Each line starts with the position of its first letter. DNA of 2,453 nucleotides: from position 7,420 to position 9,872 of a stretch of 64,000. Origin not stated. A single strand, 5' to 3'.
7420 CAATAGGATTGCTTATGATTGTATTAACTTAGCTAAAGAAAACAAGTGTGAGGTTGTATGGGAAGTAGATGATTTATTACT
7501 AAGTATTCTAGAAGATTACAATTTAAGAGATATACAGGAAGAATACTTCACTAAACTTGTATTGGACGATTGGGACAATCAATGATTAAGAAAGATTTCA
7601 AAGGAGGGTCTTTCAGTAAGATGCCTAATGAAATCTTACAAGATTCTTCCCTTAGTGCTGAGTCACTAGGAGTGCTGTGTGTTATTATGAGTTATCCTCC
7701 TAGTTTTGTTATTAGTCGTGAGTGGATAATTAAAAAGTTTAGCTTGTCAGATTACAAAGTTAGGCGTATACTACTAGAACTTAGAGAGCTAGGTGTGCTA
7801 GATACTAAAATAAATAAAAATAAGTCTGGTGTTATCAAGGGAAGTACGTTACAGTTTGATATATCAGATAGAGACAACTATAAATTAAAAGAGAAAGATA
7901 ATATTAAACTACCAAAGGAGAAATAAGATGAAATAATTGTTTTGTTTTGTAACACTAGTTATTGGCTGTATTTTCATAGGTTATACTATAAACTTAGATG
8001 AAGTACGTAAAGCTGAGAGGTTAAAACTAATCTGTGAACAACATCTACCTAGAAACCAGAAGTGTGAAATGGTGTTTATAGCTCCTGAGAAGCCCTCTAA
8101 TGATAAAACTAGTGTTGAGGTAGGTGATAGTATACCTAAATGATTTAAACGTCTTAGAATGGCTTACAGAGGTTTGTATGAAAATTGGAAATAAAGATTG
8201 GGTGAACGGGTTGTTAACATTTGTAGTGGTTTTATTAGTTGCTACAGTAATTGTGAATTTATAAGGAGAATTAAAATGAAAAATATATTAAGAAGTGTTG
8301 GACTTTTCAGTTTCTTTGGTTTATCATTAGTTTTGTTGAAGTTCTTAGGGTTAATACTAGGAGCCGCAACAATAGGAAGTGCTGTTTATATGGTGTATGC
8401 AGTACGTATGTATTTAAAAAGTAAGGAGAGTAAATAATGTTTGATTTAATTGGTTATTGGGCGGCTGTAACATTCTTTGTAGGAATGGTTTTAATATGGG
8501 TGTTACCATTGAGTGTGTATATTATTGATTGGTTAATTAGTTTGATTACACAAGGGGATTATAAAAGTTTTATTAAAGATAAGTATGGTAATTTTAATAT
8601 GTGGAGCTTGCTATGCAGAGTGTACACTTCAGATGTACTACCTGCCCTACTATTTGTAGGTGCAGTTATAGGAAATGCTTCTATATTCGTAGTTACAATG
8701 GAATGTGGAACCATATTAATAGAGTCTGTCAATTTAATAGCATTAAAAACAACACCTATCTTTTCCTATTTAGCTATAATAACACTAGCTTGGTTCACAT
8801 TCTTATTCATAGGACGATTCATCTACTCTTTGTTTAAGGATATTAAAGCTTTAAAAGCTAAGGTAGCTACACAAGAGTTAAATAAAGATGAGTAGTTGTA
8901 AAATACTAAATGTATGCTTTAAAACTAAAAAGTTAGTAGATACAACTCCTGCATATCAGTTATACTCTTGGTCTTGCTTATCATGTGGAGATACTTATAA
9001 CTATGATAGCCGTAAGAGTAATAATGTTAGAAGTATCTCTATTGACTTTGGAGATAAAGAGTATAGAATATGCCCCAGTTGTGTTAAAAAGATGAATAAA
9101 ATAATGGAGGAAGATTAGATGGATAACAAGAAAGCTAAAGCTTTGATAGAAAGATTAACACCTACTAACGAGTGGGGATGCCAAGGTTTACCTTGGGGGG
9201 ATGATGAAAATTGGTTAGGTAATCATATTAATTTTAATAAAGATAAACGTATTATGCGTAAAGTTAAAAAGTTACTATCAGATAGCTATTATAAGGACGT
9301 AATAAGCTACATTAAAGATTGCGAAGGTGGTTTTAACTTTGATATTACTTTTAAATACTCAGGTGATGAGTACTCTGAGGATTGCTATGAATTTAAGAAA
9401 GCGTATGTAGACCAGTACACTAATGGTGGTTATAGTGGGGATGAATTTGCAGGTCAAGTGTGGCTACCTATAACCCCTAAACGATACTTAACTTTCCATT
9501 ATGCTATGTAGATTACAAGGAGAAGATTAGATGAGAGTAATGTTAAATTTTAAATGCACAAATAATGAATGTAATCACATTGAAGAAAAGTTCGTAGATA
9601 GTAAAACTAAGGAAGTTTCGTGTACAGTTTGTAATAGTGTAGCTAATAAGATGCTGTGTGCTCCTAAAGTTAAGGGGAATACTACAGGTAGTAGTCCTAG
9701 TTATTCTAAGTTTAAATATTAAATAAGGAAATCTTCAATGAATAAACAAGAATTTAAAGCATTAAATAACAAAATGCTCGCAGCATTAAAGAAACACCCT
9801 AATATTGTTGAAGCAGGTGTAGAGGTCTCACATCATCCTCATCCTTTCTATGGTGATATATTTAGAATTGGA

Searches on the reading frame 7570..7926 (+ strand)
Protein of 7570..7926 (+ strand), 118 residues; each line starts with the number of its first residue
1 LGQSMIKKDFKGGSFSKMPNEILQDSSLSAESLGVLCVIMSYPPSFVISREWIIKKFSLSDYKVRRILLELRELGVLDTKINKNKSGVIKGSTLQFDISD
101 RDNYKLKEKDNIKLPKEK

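Call 37: search_protein_families(library=pfam, max_evalue=0.01, proteins=[window:7570-7926:+])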
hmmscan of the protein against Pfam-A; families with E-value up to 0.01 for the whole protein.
window:7570-7926:+ (118 aa): 0 families

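Call 38: search_protein_families(library=phrogs, max_evalue=0.001, proteins=[window:7570-7926:+])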
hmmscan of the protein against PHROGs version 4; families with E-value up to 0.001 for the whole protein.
window:7570-7926:+ (118 aa): 10 families
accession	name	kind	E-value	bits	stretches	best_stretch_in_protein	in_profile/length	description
phrog_4221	-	DNA, RNA and nucleotide metabolism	2.6e-09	37.8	1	6-111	5-107/325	replication initiation protein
phrog_186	-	DNA, RNA and nucleotide metabolism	3.7e-08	34.4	1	4-112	11-118/308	DnaD-like helicase loader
phrog_270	-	DNA, RNA and nucleotide metabolism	4e-07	30.7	1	16-92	33-110/383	replication initiation protein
phrog_1456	-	DNA, RNA and nucleotide metabolism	4.9e-06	26.8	1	14-86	12-84/365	DNA binding protein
phrog_428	-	DNA, RNA and nucleotide metabolism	1.3e-05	25.6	1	5-97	79-178/455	replication initiation protein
phrog_9088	-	unknown function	1.4e-05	25.8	1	45-113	59-129/227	-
phrog_22134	-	unknown function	6.8e-05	23.7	1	18-87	2-72/262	-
phrog_4707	-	DNA, RNA and nucleotide metabolism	0.00012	22.7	1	13-89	15-92/409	replication initiation protein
phrog_27492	-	unknown function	0.0002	21.9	1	10-74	19-84/304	-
phrog_37920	-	DNA, RNA and nucleotide metabolism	0.0005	20.4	1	13-86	10-82/245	HTH DNA binding protein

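Call 42: search_protein_families(library=pfam, max_evalue=5, proteins=[window:7570-7926:+])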
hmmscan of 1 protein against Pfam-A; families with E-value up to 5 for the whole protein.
window:7570-7926:+ (118 aa): 1 family
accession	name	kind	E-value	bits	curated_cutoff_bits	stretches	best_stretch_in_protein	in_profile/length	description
PF13730.12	HTH_36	-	0.02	15.1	25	1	28-75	3-53/55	Helix-turn-helix domain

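Call 43: search_solved_structures(query=window:7570-7926:+, max_evalue=5)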
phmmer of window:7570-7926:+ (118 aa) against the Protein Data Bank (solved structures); distinct sequences matched with E-value up to 5: 3.
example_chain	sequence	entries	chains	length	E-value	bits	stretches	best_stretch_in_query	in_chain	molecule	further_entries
2wte_A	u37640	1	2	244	1.4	12.5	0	46-85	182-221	CSA3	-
6wxq_B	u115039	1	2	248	1.5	12.3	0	46-85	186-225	CRISPR-associated transcription factor Csa3 (Type I-A)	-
6w11_B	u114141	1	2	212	2.6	11.6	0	18-78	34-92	CRISPR locus-related putative DNA-binding protein Csa3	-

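Call 47: find_homologous_proteins(query=window:7582-7923:+, max_evalue=0.001)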
Query seq(114 aa) (114 aa): 6 proteins with E <= 0.001 among 21 candidates.
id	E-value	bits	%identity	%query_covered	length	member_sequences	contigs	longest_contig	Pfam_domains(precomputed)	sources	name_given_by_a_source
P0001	5.2e-66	237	100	100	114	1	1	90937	-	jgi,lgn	-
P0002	8.5e-44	166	79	92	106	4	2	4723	-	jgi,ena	jgi:hypothetical protein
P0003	1.3e-43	165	76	92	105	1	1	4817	-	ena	-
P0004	3.5e-42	161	76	92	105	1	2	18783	-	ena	-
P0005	4.3e-40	154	70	92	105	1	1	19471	-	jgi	jgi:DNA-binding transcriptional regulator LsrR (DeoR family)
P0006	9.3e-30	121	88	60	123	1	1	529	-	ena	-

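Call 48: find_encoding_contigs(protein=P0004, flank=10000, max_places=4)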
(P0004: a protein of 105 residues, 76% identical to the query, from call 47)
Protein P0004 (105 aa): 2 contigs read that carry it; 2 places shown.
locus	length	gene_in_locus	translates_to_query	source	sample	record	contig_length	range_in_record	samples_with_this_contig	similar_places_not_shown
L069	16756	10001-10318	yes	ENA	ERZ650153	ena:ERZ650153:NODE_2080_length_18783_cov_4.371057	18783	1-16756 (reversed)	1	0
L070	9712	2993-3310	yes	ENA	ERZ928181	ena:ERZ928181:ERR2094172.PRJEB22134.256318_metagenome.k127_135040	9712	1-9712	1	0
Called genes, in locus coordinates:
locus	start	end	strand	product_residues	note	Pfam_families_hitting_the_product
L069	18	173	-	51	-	-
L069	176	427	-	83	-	PF11126:Phage_DsbA (weak)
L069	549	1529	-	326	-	-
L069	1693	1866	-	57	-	-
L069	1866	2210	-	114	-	-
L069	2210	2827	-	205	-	-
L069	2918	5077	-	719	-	PF00476:DNA_pol_A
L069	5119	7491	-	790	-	PF13155:Toprim_2 (weak), PF05203:Hom_end_hint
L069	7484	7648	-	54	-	-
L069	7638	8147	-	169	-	-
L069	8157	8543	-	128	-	-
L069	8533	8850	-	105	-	-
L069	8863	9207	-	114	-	-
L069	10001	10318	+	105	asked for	-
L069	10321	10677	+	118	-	-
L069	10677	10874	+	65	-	-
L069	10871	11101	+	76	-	-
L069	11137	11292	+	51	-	-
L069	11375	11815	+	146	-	PF09643:YopX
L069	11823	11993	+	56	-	-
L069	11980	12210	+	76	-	-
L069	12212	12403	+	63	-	-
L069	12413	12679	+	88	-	-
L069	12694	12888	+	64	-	-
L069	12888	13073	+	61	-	-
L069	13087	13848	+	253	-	-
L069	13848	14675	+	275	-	-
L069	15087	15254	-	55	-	-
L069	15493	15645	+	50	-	PF23776:DUF7170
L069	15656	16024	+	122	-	-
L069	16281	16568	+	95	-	-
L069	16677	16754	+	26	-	?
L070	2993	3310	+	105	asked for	-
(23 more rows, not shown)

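Call 49: find_encoding_contigs(protein=P0005, flank=10000, max_places=4)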
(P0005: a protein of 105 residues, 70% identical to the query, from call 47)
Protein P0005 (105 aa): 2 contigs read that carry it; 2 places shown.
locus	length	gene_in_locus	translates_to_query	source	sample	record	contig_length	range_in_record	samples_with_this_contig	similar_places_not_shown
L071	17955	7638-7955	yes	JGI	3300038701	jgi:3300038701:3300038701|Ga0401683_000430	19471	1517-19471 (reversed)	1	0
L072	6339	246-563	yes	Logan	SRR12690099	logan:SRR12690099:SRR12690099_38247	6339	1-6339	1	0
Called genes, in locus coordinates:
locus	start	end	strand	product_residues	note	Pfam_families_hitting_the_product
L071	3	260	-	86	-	?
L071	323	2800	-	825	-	PF00476:DNA_pol_A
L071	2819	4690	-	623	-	PF13155:Toprim_2 (weak), PF03796:DnaB_C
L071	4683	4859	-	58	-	-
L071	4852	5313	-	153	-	-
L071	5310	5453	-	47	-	-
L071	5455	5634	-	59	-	-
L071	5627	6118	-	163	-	-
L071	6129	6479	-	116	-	-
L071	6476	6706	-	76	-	-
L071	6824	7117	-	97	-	-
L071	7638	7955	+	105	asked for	-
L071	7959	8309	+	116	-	-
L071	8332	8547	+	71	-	-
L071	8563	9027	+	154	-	-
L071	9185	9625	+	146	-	-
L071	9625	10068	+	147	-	-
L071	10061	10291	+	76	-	-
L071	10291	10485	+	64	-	-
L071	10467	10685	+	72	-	-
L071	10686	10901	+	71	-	-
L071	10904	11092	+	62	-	-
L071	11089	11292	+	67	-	-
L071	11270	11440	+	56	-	-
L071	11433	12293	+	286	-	-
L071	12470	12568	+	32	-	-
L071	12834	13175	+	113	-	-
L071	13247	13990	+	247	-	-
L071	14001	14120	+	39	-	-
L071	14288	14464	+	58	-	-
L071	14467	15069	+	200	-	-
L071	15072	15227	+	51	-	-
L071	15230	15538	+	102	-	-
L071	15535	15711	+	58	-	-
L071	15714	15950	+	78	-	-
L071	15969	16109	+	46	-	-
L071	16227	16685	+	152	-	-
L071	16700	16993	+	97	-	-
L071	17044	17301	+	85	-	-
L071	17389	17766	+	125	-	-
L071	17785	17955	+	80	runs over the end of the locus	-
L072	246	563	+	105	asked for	-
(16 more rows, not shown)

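Call 70: predict_structure(alignment_id=A6)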
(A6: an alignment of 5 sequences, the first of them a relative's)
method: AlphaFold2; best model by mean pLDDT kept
length: 114 residues; sequences in the alignment: 5
mean_pLDDT: 72.2   pTM: 0.63
mean pLDDT of the five models: 72.2, 69.7, 64.2, 64.1, 63.8
residues with pLDDT >= 90: 11; 70-90: 65; 50-70: 21; < 50: 17
segments of 3 or more residues with pLDDT < 50: 1-10, 109-114
pLDDT, mean of each block of 10 residues (from residue 1): 37 67 81 81 84 91 87 77 77 69 57 40
secondary structure, 60 per line:
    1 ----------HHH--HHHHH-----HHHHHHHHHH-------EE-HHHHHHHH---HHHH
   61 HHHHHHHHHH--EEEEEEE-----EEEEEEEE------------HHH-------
elements in order: H16-20 H26-35 H46-53 H57-70 E73-79 E85-92

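Call 72: fold_search(model_id=the predicted structure, library=pdb)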
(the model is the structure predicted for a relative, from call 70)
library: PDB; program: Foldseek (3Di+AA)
matches with E <= 10: 1606; with E <= 0.001: 0
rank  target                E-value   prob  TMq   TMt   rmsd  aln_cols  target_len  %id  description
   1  3r0a_A                1.0e-02  1.00  0.46  0.43   5.5        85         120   20  Possible transcriptional regulator from Methanosarcina mazei Go1 (gi 21227196) (released 2011-03-23)
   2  3r0a_B                2.2e-02  1.00  0.45  0.42   3.4        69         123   20  Possible transcriptional regulator from Methanosarcina mazei Go1 (gi 21227196) (released 2011-03-23)
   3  7nvs_W                2.7e-02  1.00  0.42  0.27   4.3        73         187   11  RNA polymerase II core pre-initiation complex with closed promoter DNA in proximal position (released 2021-05-05)
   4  5f7q_E                3.9e-02  0.99  0.41  0.13   5.1        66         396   18  ROK repressor Lmo0178 from Listeria monocytogenes bound to operator (released 2016-09-07)
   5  7nvr_W                4.4e-02  0.99  0.40  0.25   4.1        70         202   11  Human Mediator with RNA Polymerase II Pre-initiation complex (released 2021-05-05)
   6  4zzl_A                4.7e-02  0.99  0.46  0.37   4.3        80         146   14  MexR R21W derepressor mutant causing multidrug resistance in P. aeruginosa by mexAB-oprM efflux pump expression (released 2016-07-27)
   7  6pco_A                5.0e-02  1.00  0.48  0.40   3.7        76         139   17  Mechanism for regulation of DNA binding of Bordetella bronchiseptica BpsR by 6-hydroxynicotinic acid (released 2019-11-06)
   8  4fht_B                5.0e-02  0.99  0.45  0.38   3.4        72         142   15  Crystal Structure of the PcaV transcriptional regulator from Streptomyces coelicolor in complex with its natural ligan (released 2013-04-24)
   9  3gfi_A                5.0e-02  0.99  0.44  0.36   4.6        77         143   12  Crystal structure of ST1710 complexed with its promoter DNA (released 2009-08-25)
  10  6cmv_C                5.3e-02  0.99  0.44  0.44   4.4        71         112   14  Crystal structure of Archaeal Biofilm Regulator (AbfR2) from Sulfolobus acidocaldarius (released 2018-11-14)
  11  5yhy                  6.4e-02  0.99  0.45  0.36   3.5        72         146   15  Structure of Lactococcus lactis ZitR, C30S mutant (released 2017-12-06)
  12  6pcp_C                6.4e-02  0.99  0.45  0.38   4.7        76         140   17  Mechanism for regulation of DNA binding of Bordetella bronchiseptica BpsR by 6-hydroxynicotinic acid (released 2019-11-06)
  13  3vod_B                6.4e-02  0.99  0.46  0.40   4.4        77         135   25  Crystal Structure of mutant MarR C80S from E.coli (released 2013-03-06)
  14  5yhz                  6.8e-02  0.99  0.43  0.35   3.6        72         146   15  Structure of Lactococcus lactis ZitR, E41A mutant (released 2017-12-06)
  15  5f7q_C                6.8e-02  0.98  0.41  0.14   4.9        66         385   18  ROK repressor Lmo0178 from Listeria monocytogenes bound to operator (released 2016-09-07)
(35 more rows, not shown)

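Call 73: find_encoding_contigs(protein=P0002, flank=10000, max_places=4)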
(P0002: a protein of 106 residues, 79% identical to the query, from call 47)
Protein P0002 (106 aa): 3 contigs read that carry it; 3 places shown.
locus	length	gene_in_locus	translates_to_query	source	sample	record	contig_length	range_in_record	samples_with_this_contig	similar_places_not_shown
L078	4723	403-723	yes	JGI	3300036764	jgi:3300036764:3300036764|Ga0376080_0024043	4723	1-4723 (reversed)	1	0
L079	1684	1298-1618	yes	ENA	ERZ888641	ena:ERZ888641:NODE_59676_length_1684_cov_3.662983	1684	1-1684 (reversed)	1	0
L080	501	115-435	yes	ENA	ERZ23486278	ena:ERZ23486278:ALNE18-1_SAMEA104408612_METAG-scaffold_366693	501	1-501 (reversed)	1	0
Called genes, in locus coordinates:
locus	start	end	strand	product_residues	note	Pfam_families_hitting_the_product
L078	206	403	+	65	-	-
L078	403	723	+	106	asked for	-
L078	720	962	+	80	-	-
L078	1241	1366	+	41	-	-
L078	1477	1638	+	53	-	-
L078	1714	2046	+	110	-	-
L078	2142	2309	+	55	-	-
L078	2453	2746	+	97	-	-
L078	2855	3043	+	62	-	-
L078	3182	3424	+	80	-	-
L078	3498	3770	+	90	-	-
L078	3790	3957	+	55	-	-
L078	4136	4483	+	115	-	PF08719:NADAR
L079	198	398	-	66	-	-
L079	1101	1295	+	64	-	-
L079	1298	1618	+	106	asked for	-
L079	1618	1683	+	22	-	?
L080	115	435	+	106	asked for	-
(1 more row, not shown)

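Call 74: find_encoding_contigs(protein=P0003, flank=10000, max_places=4)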
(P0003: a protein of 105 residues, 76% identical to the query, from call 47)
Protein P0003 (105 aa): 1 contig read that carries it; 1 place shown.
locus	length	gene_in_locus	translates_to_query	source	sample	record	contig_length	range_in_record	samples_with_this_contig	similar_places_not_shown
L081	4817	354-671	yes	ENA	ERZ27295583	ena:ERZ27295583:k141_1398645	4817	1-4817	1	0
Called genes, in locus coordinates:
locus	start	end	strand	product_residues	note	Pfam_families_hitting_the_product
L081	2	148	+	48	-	?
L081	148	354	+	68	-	-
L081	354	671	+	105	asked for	-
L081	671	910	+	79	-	-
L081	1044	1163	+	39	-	-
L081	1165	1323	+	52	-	-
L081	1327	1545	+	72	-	-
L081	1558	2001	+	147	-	-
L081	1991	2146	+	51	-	-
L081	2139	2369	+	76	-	-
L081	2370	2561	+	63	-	-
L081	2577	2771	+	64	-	-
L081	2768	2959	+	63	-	-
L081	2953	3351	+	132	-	-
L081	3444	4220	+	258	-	-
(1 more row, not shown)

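Call 81: find_encoding_contigs(protein=P0001, flank=2000, max_places=6)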
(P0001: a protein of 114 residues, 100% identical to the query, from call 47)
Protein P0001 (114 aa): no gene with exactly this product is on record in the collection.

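Call 87: search_dna_similar(query=window:7582-7923:+, collection=phages, mode=protein, max_evalue=0.01, max_rows=25)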
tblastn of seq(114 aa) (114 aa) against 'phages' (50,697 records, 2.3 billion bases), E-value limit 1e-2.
Records with a match: 11; places in all: 11; records where one place covers at least 80% of the query: 3.
Best place of each record, by identity: <60% 11.
By first word of the organism name: Helicobacter 7; Streptococcus 2; Sinorhizobium 1; Bacteriophage 1.
By host as written in the record: Helicobacter pylori strain KMT83 3; Helicobacter pylori strain 3401 2; Streptococcus suis 7917 1; Streptococcus suis NSUI002 1; Helicobacter pylori NY43 1; Sinorhizobium sp. LM21 1; Helicobacter pylori 1; Helicobacter ganmani 1.
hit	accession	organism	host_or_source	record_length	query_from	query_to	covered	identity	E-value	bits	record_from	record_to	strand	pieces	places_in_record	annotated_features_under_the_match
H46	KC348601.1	Streptococcus phage phi7917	Streptococcus suis 7917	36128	10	89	70%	31.3%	1e-2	40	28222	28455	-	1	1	iron dependent repressor, N-terminal DNA-binding domain protein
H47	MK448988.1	Streptococcus phage Javan578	Streptococcus suis NSUI002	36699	10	89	70%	31.3%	1e-2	40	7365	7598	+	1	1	hypothetical protein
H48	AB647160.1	Helicobacter phage KHP30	Helicobacter pylori strain 3401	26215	1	92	81%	26.1%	5e-3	40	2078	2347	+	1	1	hypothetical protein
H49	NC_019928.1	Helicobacter phage KHP30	Helicobacter pylori strain 3401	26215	1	92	81%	26.1%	5e-3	40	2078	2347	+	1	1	replication initiation protein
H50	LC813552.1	Helicobacter phage KHP30T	Helicobacter pylori NY43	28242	1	92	81%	26.1%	5e-3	40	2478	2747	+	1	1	hypothetical protein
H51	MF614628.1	Sinorhizobium phage phi3LM21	Sinorhizobium sp. LM21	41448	2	90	78%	25.8%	5e-4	44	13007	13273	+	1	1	helix-turn-helix domain-containing protein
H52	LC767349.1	Helicobacter phage KHP40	Helicobacter pylori strain KMT83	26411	11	92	72%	28.0%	3e-3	41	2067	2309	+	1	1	putative trancriptional regulator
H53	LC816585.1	Helicobacter phage KHP40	Helicobacter pylori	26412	11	92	72%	28.0%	3e-3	41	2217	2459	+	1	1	hypothetical protein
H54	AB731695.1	Helicobacter phage KHP40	Helicobacter pylori strain KMT83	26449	11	92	72%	28.0%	3e-3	41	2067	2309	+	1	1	hypothetical protein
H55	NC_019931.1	Helicobacter phage KHP40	Helicobacter pylori strain KMT83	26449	11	92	72%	28.0%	3e-3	41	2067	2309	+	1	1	replication initiation protein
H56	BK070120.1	Bacteriophage sp.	Helicobacter ganmani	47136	9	73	57%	32.3%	2e-3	41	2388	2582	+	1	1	hypothetical protein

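Call 101: search_protein_representatives(alignment_id=A6)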
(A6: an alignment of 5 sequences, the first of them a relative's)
Query: 5 sequences, 105 profile positions. Proteins with E-value up to 0.001 (for the whole library): 914; up to 1e-10: 7; up to 1e-30: 2. The best 150 are listed.
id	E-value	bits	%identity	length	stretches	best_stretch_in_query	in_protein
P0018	1.1e-38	147.8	-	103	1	1-102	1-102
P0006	1.1e-33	131.7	-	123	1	14-83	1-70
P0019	3.7e-16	75.4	-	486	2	11-86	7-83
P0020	2.7e-14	69.4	-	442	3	10-100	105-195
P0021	9.9e-12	61.1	-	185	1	7-88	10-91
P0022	9.6e-11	58.0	-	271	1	10-85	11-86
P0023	1.0e-10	57.8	-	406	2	9-79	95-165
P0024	2.1e-10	56.9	-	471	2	3-87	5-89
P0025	3.9e-10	56.0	-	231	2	9-81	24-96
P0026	6.7e-10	55.3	-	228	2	7-99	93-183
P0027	7.7e-10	55.1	-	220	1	9-90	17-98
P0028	1.7e-09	54.0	-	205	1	10-91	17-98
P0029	2.1e-09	53.6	-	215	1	2-86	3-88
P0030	2.2e-09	53.6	-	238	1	7-89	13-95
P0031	2.4e-09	53.5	-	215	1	11-92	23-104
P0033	3.7e-09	52.9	-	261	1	3-87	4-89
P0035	4.9e-09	52.5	-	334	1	1-90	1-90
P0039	8.6e-09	51.7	-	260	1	2-94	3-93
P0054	2.2e-08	50.4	-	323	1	1-103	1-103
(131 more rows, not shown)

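Call 102: search_protein_families(library=pfam, max_evalue=0.001, proteins=[P0019, P0020, P0022, P0024, P0025, P0030, P0033, P0035, P0039, P0054])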
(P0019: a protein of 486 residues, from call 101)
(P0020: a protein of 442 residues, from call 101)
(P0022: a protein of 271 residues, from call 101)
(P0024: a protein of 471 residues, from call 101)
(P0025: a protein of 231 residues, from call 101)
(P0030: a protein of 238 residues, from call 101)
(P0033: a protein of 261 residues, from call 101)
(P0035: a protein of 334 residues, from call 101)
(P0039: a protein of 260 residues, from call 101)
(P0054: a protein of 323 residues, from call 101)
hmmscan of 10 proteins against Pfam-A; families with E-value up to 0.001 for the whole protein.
P0019 (486 aa): 1 family
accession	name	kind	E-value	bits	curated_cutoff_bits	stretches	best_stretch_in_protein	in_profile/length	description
PF13730.12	HTH_36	-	3.1e-05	24.1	25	0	19-69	2-55/55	Helix-turn-helix domain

P0020 (442 aa): 4 families
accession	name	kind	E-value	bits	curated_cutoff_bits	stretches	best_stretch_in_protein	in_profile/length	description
PF13730.12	HTH_36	-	8.8e-13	48.3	25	1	118-167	2-53/55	Helix-turn-helix domain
PF08279.18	HTH_11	-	1.7e-08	34.6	25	1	140-176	16-49/55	HTH domain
PF13412.12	HTH_24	-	0.00011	22.2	21.9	0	141-169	19-47/48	Winged helix-turn-helix DNA-binding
PF13545.12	HTH_Crp_2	-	0.00059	20.2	27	0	141-172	24-55/70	Crp-like helix-turn-helix domain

P0022 (271 aa): 1 family
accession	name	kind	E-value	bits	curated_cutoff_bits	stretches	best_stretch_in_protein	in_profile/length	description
PF13730.12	HTH_36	-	0.00079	19.6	25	0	24-74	2-55/55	Helix-turn-helix domain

P0024 (471 aa): 1 family
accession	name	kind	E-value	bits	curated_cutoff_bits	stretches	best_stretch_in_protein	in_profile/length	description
PF12802.13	MarR_2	-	6.3e-08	33.1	27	1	26-84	3-59/61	MarR family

P0025 (231 aa): 2 families
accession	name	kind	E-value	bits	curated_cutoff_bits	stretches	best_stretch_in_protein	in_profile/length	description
PF13730.12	HTH_36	-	1.3e-05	25.4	25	0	50-88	14-55/55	Helix-turn-helix domain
PF21984.2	DnaD_N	-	4.5e-05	24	27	0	54-107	31-83/101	DnaD N-terminal domain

P0030 (238 aa): 0 families

P0033 (261 aa): 0 families

P0035 (334 aa): 4 families
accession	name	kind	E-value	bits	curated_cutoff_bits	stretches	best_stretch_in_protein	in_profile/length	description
PF13730.12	HTH_36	-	1.1e-05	25.6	25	1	23-71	2-53/55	Helix-turn-helix domain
PF08279.18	HTH_11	-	0.00011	22.4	25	1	44-71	16-43/55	HTH domain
PF21984.2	DnaD_N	-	0.00025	21.6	27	0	44-85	36-77/101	DnaD N-terminal domain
PF13412.12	HTH_24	-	0.00046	20.1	21.9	0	44-74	18-48/48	Winged helix-turn-helix DNA-binding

P0039 (260 aa): 0 families

P0054 (323 aa): 1 family
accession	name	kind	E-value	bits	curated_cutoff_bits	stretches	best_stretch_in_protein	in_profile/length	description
PF13730.12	HTH_36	-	5.1e-06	26.6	25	1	23-73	2-55/55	Helix-turn-helix domain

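Call 110: find_related_loci(query=A6, collection=viral_contigs, flank=6000)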
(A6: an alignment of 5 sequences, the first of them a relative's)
Query A6 (114 aa) in viral_contigs; peptide patterns used: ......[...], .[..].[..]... (x = any residue, [..] = any of these).
227 stretches matched a pattern, but none encodes a relative of the query by tblastn (E <= 1e-3).

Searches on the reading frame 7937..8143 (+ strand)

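Call 85: search_protein_families(library=phrogs, max_evalue=0.01, proteins=[window:7937-8143:+])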
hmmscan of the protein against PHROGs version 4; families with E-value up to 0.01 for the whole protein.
window:7937-8143:+ (68 aa): 1 family
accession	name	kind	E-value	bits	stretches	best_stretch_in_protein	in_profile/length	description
phrog_7508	-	unknown function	1.9e-06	28.7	1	5-52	12-61/63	-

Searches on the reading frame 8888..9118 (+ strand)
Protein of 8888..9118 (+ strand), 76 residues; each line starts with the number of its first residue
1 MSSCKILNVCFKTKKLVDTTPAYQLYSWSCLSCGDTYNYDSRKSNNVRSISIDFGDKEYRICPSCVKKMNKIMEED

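Call 39: search_protein_families(library=phrogs, max_evalue=0.001, proteins=[window:8888-9118:+])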
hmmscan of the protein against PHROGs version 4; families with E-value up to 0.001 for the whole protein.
window:8888-9118:+ (76 aa): 1 family
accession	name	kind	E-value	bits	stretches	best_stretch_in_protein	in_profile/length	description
phrog_15360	-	unknown function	3.8e-05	24.7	1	5-75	3-71/76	-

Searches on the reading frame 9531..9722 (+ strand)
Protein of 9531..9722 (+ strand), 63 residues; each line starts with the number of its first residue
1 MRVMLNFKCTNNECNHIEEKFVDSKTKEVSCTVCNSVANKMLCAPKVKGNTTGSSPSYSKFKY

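Call 85: search_protein_families(library=phrogs, max_evalue=0.01, proteins=[window:9531-9722:+])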
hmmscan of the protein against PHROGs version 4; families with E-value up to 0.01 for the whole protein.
window:9531-9722:+ (63 aa): 1 family
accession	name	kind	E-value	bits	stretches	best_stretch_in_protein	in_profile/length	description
phrog_13665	-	unknown function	0.0003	22.3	1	6-38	5-40/69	-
